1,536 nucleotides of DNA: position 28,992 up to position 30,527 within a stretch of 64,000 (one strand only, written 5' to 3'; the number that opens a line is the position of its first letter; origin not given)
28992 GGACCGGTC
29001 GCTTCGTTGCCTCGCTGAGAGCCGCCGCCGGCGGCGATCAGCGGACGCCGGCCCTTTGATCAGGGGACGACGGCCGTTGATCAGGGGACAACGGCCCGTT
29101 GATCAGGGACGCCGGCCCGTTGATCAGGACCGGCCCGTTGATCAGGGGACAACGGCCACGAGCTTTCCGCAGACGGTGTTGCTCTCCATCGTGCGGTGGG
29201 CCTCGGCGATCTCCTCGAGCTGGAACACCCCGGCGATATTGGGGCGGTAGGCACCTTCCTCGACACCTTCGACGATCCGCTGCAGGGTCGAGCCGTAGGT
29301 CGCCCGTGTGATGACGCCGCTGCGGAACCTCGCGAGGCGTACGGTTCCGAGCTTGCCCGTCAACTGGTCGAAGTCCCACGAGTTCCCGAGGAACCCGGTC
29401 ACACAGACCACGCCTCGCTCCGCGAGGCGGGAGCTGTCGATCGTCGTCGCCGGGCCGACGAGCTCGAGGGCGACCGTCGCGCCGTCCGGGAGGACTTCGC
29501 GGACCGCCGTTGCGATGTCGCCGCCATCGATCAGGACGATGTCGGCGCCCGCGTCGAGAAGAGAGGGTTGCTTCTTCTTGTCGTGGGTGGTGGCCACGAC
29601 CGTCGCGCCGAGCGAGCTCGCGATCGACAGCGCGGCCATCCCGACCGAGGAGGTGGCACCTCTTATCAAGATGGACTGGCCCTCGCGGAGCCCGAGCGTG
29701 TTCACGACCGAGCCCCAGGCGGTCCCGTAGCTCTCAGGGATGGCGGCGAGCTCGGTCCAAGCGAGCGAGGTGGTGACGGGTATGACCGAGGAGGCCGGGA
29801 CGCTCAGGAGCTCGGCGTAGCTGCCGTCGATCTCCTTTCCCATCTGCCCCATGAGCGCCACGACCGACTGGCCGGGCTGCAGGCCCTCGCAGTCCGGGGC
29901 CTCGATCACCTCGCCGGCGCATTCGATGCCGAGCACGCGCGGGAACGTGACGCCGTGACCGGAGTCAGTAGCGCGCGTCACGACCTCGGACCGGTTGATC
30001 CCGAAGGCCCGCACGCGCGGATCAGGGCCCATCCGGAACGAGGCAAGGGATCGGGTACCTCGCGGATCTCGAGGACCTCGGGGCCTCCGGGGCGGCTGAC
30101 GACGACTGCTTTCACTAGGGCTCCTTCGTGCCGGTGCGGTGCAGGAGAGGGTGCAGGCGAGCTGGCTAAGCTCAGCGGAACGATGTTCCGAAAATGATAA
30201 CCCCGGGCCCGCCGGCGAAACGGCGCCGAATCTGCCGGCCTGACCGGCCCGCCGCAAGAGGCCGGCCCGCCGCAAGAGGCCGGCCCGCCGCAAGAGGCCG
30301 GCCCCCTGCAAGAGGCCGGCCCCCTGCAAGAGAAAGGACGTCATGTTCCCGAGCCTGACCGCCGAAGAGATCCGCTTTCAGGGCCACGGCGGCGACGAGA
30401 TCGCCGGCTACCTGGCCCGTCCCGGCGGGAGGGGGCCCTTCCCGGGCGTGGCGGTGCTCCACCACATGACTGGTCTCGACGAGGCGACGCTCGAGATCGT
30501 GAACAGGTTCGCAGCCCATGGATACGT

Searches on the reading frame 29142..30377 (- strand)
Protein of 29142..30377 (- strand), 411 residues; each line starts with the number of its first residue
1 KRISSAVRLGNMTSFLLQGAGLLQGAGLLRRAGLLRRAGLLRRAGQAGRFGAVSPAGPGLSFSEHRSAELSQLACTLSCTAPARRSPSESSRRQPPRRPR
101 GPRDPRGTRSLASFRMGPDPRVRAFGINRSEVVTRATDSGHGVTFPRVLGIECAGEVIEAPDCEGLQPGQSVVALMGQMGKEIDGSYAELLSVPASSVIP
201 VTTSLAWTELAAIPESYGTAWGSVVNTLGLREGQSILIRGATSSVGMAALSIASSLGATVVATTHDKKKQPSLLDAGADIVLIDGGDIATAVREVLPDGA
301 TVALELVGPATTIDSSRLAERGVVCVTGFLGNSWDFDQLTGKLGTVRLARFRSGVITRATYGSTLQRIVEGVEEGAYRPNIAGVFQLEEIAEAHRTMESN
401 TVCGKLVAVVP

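Call 58: search_protein_families(library=pfam, proteins=[window:29142-30377:-], max_evalue=0.001)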
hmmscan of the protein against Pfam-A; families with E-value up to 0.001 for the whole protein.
window:29142-30377:- (411 aa): 3 families
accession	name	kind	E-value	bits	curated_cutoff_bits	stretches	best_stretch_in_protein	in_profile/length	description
PF13602.12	ADH_zinc_N_2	-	1.2e-15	59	27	1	277-407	2-133/134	Zinc-binding dehydrogenase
PF00107.32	ADH_zinc_N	-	1.6e-10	41.4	31.8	1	245-336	2-97/129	Zinc-binding dehydrogenase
PF08240.17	ADH_N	-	2e-09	38.1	23.5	1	121-201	8-102/104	Alcohol dehydrogenase GroES-like domain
